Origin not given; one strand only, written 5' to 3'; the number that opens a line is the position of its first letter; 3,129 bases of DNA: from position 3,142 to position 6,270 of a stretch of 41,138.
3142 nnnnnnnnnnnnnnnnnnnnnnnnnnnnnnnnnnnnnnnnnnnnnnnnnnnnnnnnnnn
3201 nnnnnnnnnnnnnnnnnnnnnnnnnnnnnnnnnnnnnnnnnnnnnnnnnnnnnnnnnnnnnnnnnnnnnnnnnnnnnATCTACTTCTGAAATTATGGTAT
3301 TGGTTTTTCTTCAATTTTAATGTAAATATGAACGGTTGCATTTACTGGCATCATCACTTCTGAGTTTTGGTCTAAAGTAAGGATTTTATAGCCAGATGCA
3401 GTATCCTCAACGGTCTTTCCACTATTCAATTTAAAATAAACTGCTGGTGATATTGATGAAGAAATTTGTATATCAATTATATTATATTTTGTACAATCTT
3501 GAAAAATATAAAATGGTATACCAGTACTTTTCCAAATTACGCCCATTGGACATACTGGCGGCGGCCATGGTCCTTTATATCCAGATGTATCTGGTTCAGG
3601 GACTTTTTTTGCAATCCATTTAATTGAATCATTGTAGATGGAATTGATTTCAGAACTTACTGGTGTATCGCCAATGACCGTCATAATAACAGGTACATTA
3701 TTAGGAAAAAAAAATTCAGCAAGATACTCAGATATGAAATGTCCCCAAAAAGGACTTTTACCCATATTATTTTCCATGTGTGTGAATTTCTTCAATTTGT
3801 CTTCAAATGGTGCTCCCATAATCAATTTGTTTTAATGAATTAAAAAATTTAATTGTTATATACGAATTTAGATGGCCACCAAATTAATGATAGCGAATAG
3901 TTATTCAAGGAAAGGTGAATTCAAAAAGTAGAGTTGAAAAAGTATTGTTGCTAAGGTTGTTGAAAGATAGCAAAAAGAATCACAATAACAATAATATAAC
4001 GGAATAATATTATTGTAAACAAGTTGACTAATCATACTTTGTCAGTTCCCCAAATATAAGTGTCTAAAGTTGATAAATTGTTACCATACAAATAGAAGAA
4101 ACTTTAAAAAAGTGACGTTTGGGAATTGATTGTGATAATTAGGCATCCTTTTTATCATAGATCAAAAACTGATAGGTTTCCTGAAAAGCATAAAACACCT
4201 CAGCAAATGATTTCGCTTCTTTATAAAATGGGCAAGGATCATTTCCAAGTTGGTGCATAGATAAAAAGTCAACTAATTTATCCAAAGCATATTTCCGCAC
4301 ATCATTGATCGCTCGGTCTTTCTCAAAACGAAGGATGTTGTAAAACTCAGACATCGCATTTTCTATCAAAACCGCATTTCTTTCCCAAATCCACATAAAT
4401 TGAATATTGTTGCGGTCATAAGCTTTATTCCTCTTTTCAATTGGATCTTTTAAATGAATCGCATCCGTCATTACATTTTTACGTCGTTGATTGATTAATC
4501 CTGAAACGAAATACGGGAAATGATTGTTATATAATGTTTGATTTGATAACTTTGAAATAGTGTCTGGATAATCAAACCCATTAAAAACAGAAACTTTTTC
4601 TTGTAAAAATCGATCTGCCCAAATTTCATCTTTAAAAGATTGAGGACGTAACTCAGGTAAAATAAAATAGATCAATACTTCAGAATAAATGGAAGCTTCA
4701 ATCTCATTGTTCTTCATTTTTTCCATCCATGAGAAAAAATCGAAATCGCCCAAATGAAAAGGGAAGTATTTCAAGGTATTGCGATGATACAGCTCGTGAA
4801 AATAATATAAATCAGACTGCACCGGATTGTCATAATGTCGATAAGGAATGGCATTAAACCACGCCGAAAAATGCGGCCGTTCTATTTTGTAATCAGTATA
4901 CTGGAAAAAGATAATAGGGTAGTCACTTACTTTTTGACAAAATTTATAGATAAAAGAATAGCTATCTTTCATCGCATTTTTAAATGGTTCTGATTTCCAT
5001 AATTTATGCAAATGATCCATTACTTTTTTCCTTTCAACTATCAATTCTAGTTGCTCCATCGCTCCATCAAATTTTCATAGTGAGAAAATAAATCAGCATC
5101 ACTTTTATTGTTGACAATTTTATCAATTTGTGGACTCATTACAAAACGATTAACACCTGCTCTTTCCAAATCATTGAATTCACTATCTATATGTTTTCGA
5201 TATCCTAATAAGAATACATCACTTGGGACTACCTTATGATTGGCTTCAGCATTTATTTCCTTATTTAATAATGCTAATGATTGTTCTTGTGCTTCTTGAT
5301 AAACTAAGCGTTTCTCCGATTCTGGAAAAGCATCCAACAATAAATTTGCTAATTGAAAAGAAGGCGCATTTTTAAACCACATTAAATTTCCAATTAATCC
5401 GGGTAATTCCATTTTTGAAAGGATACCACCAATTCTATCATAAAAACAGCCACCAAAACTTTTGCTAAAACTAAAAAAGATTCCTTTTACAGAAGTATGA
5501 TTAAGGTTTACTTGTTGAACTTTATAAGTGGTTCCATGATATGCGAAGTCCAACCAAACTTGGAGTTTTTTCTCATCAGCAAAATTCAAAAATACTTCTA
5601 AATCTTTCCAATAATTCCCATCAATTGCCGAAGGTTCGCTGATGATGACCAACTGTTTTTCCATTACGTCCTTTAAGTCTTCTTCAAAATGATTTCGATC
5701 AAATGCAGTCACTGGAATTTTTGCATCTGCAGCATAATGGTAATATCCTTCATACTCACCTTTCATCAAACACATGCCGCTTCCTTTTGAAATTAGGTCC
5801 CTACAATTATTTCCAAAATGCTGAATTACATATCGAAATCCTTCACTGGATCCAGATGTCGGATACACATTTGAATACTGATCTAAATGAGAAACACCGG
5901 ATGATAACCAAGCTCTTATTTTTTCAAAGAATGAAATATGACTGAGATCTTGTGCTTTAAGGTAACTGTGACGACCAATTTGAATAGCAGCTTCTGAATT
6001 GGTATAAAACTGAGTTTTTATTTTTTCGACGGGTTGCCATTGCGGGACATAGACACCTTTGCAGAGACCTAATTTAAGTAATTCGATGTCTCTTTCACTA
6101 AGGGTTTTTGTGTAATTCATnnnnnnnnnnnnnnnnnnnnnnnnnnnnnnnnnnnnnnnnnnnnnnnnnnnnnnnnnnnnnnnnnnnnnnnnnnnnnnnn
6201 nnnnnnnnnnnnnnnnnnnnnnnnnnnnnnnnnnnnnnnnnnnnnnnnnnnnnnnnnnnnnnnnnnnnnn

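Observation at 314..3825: Membrane-anchored TPR-CHAT protease with a tightly linked upstream 177-aa gene of unknown function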

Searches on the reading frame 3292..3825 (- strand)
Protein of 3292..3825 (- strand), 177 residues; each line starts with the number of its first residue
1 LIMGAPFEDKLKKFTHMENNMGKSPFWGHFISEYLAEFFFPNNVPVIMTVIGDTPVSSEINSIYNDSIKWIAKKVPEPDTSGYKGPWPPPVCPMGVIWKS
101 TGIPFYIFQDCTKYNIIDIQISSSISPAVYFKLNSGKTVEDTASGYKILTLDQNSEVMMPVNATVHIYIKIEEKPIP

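Call 3: search_protein_families(library=pfam, proteins=[window:3292-3825:-], max_evalue=0.01)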
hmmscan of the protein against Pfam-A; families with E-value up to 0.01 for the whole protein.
window:3292-3825:- (177 aa): 0 families

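Call 4: search_protein_families(library=ncbifam, proteins=[window:3292-3825:-], max_evalue=0.01)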
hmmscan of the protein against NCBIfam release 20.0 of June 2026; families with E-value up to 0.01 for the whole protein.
window:3292-3825:- (177 aa): 0 families

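Call 7: find_homologous_proteins(query=window:3292-3819:-, max_evalue=0.001)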
Query window:3292-3819:- (175 aa): 1 proteins with E <= 0.001 among 10 candidates.
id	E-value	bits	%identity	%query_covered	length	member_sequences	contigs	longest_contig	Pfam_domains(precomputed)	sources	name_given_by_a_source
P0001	3.0e-115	400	100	100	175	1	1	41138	-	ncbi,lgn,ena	-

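Call 17: search_protein_representatives(protein=window:3292-3819:-)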
Query: 175 residues. Proteins with E-value up to 0.001 (for the whole library): 3; up to 1e-10: 2; up to 1e-30: 2. The best 3 are listed.
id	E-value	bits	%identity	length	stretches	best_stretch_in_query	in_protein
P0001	9.7e-116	400.3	100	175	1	1-175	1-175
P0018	1.9e-37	145.1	44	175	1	1-173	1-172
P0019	4.4e-05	39.7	40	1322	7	132-165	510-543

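Call 19: find_encoding_contigs(protein=P0018, flank=10000, max_places=4)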
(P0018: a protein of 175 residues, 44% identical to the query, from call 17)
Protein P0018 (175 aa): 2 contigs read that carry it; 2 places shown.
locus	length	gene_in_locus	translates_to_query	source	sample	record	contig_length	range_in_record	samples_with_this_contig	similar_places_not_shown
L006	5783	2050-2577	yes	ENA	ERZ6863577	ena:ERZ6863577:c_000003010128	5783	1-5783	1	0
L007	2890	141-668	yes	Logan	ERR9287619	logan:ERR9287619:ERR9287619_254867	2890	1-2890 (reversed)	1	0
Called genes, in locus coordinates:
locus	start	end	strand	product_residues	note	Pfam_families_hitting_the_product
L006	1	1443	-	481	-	?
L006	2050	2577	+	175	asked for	-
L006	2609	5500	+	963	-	PF13424:TPR_12 (faint), PF12770:CHAT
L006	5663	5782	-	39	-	?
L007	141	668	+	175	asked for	-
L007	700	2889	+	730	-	?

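Call 22: find_homologous_proteins(query=A2, max_evalue=0.01)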
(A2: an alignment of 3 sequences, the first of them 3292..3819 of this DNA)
Query A2 (3 sequences) (175 aa, profile of the alignment): 4 proteins with E <= 0.01 among 716 candidates.
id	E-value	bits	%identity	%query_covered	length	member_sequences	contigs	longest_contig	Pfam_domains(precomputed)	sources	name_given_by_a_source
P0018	3.0e-88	312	44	98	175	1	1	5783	-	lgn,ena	-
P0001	3.3e-83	296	100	100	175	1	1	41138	-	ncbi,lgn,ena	-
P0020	1.2e-59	219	24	91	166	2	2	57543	-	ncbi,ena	-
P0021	4.9e-54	201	40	97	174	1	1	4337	-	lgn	-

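Call 23: find_encoding_contigs(protein=P0021, flank=10000, max_places=3)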
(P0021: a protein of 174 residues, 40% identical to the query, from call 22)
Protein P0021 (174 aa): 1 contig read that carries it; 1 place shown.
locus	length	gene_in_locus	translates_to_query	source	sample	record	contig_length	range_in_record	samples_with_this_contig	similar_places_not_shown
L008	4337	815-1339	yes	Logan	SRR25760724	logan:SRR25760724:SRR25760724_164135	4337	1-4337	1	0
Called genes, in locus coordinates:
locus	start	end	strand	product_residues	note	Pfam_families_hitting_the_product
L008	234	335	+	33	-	-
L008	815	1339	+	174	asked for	-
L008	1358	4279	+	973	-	PF00515:TPR_1 (faint), PF07719:TPR_2 (faint), PF13181:TPR_8 (faint), PF13424:TPR_12 (weak), PF12770:CHAT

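Call 34: predict_structure(alignment_id=A4)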
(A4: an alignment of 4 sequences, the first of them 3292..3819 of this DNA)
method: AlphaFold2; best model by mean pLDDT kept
length: 175 residues; sequences in the alignment: 4
mean_pLDDT: 41.6   pTM: 0.38
mean pLDDT of the five models: 41.6, 41.0, 41.0, 40.4, 40.1
residues with pLDDT >= 90: 0; 70-90: 3; 50-70: 53; < 50: 119
segments of 3 or more residues with pLDDT < 50: 1-109, 139-145
pLDDT, mean of each block of 10 residues (from residue 1): 26 31 38 31 26 23 26 34 38 34 38 64 66 54 51 62 58 54
secondary structure, 60 per line:
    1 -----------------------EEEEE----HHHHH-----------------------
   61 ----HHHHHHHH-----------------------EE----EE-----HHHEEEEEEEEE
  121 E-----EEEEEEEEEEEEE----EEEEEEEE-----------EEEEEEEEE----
elements in order: E24-28 H33-37 H65-72 E112-121 E127-139 E144-151 E163-171

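Call 36: find_related_loci(query=A4, collection=metagenome_contigs, flank=5000)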
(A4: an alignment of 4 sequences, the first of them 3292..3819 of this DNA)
Query A4 (175 aa) in metagenome_contigs; peptide patterns used: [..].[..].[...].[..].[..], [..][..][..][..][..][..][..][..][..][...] (x = any residue, [..] = any of these).
146 stretches matched a pattern, but none encodes a relative of the query by tblastn (E <= 1e-3).

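Call 41: search_solved_structures(query=A4, max_evalue=10)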
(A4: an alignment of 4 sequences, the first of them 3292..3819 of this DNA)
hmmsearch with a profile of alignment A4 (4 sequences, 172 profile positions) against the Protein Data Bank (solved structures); distinct sequences matched with E-value up to 10: 1.
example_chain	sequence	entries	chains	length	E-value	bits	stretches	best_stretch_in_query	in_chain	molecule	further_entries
9j7x_A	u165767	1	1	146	1.1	12.3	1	82-157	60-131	Heat-labile enterotoxin B chain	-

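Call 42: search_protein_families(library=padloc, proteins=[window:3292-3819:-, P0018, P0021, P0020], max_evalue=1)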
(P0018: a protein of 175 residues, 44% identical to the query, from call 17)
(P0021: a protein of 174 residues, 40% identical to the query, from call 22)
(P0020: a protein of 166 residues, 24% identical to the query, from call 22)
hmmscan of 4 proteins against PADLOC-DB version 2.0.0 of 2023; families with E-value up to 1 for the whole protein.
window:3292-3819:- (175 aa): 0 families

P0018 (175 aa): 0 families

P0021 (174 aa): 0 families

P0020 (166 aa): 0 families

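Call 45: fold_search(model_id=the predicted structure, library=pdb)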
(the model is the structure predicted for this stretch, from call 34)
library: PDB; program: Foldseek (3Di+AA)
matches with E <= 10: 102; with E <= 0.001: 0
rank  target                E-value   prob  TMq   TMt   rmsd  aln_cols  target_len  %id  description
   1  2f1m_C                6.4e-01  0.15  0.18  0.14  11.0        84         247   17  Conformational flexibility in the multidrug efflux system protein AcrA (released 2006-03-21)
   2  4dk1_A                6.8e-01  0.35  0.24  0.17   5.1        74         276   22  Crystal Structure of MacA-MexA chimeric protein, containing the Pseudomonas aeruginosa MexA alpha-hairpin domain. (released 2012-03-07)
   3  9a2v_MODEL_1_A        8.0e-01  0.20  0.19  0.10   5.6        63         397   14  Model of E. coli AcrA by in-cell photo-crosslinking MS and deep learning (released 2023-02-24)
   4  5mj6_A                1.2e+00  0.41  0.23  0.06   4.0        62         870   13  Ligand-induced conformational change of Insulin-regulated aminopeptidase: insights on catalytic mechanism and active s (released 2017-04-05)
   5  4v88_DP               1.8e+00  0.13  0.15  0.17  17.4        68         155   16  The structure of the eukaryotic ribosome at 3.0 A resolution. (released 2014-07-09)
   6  1h6e_A                2.1e+00  0.04  0.13  0.11  13.6        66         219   15  MU2 ADAPTIN SUBUNIT (AP50) OF AP2 ADAPTOR (SECOND DOMAIN), COMPLEXED WITH CTLA-4 INTERNALIZATION PEPTIDE TTGVYVKMPPT (released 2001-11-28)
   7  7myj_A                2.2e+00  0.02  0.11  0.06  18.9       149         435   13  Structure of full length human AMPK (a2b1g1) in complex with a small molecule activator MSG011 (released 2022-06-29)
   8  5xy3_P                2.3e+00  0.11  0.15  0.16  17.6        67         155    7  Large subunit of Trichomonas vaginalis ribosome (released 2017-08-30)
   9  8p8u_QO               2.6e+00  0.09  0.14  0.14  20.0        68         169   16  Yeast 60S ribosomal subunit (released 2024-06-12)
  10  2f1m_D                2.7e+00  0.09  0.18  0.15   5.1        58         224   16  Conformational flexibility in the multidrug efflux system protein AcrA (released 2006-03-21)
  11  5cu5_B                2.9e+00  0.21  0.23  0.06   4.0        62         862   14  Crystal structure of ERAP2 without catalytic Zn(II) atom (released 2015-09-23)
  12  6ylx_P                2.9e+00  0.08  0.14  0.14  18.5        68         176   16  pre-60S State NE1 (TAP-Flag-Nop53) (released 2020-07-29)
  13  8vvp_O                3.0e+00  0.10  0.15  0.16  16.9        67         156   15  Codon sampling state obtained from Anisomycin-treated mammalian ribosomes (released 2025-07-30)
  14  9qiw_LP               3.0e+00  0.09  0.15  0.17  16.4        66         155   17  Human pre-60S - State 3 (released 2025-04-30)
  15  1vf7_H                3.0e+00  0.07  0.18  0.14   5.8        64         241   14  Crystal structure of the membrane fusion protein, MexA of the multidrug transporter (released 2004-05-25)
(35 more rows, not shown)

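Call 70: search_protein_families(library=pfam, alignment_id=A4, max_evalue=10)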
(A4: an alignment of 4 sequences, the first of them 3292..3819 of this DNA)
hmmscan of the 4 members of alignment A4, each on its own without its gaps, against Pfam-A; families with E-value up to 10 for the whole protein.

A. member 1, window:3292-3819:- (175 aa): 0 families

B. families by the number of members that match (of 4 scanned): 0 families

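Call 71: search_protein_families(library=phrogs, alignment_id=A4, max_evalue=1)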
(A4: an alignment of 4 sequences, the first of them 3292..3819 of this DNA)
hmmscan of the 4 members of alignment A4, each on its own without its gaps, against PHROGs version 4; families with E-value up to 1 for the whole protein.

A. member 1, window:3292-3819:- (175 aa): 0 families

B. families by the number of members that match (of 4 scanned): 0 families

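Call 73: list_cluster_members(proteins=[P0001, P0002, P0020, P0003])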
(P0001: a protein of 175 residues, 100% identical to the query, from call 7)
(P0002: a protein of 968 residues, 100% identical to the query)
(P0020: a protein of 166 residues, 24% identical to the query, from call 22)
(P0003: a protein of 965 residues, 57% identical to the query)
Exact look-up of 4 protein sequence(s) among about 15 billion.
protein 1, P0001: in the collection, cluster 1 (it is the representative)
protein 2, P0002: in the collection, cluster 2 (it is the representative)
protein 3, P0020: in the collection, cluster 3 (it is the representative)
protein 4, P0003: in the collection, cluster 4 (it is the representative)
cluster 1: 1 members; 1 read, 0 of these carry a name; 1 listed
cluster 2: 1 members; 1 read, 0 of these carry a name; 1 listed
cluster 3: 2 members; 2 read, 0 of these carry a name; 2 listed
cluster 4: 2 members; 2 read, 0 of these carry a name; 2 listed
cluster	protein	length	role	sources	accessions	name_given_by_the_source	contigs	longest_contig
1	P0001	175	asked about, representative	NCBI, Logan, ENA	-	-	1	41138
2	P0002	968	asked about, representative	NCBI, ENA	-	-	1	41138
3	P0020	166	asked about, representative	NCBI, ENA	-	-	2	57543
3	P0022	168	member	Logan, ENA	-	-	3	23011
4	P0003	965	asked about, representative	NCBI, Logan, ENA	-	-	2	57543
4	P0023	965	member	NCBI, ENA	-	-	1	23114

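Call 74: find_encoding_contigs(protein=P0001, flank=1000, max_places=3)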
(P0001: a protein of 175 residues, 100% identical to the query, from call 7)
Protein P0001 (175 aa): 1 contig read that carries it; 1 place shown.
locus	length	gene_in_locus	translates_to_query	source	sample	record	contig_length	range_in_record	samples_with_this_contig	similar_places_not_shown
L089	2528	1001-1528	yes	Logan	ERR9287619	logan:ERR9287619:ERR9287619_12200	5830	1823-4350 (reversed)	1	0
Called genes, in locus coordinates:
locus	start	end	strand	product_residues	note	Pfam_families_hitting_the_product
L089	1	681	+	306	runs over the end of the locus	-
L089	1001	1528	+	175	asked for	-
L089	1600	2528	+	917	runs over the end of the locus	?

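Call 75: find_related_loci(query=A4, collection=viral_contigs, flank=4000)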
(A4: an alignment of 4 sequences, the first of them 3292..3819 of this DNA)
Query A4 (175 aa) in viral_contigs; peptide patterns used: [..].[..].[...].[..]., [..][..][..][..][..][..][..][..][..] (x = any residue, [..] = any of these).
182 stretches matched a pattern, but none encodes a relative of the query by tblastn (E <= 1e-3).

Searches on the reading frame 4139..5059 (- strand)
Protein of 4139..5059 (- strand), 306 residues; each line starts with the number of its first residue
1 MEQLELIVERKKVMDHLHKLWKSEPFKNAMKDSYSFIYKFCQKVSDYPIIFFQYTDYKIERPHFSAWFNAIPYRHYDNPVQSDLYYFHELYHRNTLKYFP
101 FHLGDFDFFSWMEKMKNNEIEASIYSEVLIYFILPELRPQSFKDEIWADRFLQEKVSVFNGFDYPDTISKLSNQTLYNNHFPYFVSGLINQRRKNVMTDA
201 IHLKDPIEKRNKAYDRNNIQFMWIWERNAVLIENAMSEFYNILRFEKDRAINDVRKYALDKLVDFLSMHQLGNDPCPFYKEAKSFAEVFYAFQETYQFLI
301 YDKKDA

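Call 3: search_protein_families(library=pfam, proteins=[window:4139-5059:-], max_evalue=0.01)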
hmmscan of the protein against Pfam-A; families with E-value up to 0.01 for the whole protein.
window:4139-5059:- (306 aa): 0 families

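Call 4: search_protein_families(library=ncbifam, proteins=[window:4139-5059:-], max_evalue=0.01)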
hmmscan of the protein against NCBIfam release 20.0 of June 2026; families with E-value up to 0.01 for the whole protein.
window:4139-5059:- (306 aa): 0 families

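Call 42: search_protein_families(library=padloc, proteins=[window:4139-5059:-], max_evalue=1)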
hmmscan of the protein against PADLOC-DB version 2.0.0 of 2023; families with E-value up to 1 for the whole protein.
window:4139-5059:- (306 aa): 0 families

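Call 83: search_solved_structures(query=window:4139-5059:-, max_evalue=1)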
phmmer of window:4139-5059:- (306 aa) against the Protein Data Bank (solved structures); distinct sequences matched with E-value up to 1: 0.

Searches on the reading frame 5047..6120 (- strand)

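Call 3: search_protein_families(library=pfam, proteins=[window:5047-6120:-], max_evalue=0.01)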
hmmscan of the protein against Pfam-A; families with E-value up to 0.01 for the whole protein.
window:5047-6120:- (357 aa): 1 family
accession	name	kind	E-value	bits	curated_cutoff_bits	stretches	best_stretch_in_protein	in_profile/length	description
PF00155.27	Aminotran_1_2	-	2.2e-07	30.8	19.7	1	44-236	29-234/361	Aminotransferase class I and II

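Call 4: search_protein_families(library=ncbifam, proteins=[window:5047-6120:-], max_evalue=0.01)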
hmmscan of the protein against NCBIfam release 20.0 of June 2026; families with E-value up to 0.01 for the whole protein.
window:5047-6120:- (357 aa): 1 family
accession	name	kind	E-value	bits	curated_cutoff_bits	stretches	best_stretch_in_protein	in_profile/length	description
NF006967.0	PRK09440.1-5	equivalog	0.0095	14.7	402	0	81-238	101-270/424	valine--pyruvate transaminase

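Call 42: search_protein_families(library=padloc, proteins=[window:5047-6120:-], max_evalue=1)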
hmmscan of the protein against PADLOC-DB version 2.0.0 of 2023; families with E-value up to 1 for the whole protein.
window:5047-6120:- (357 aa): 0 families
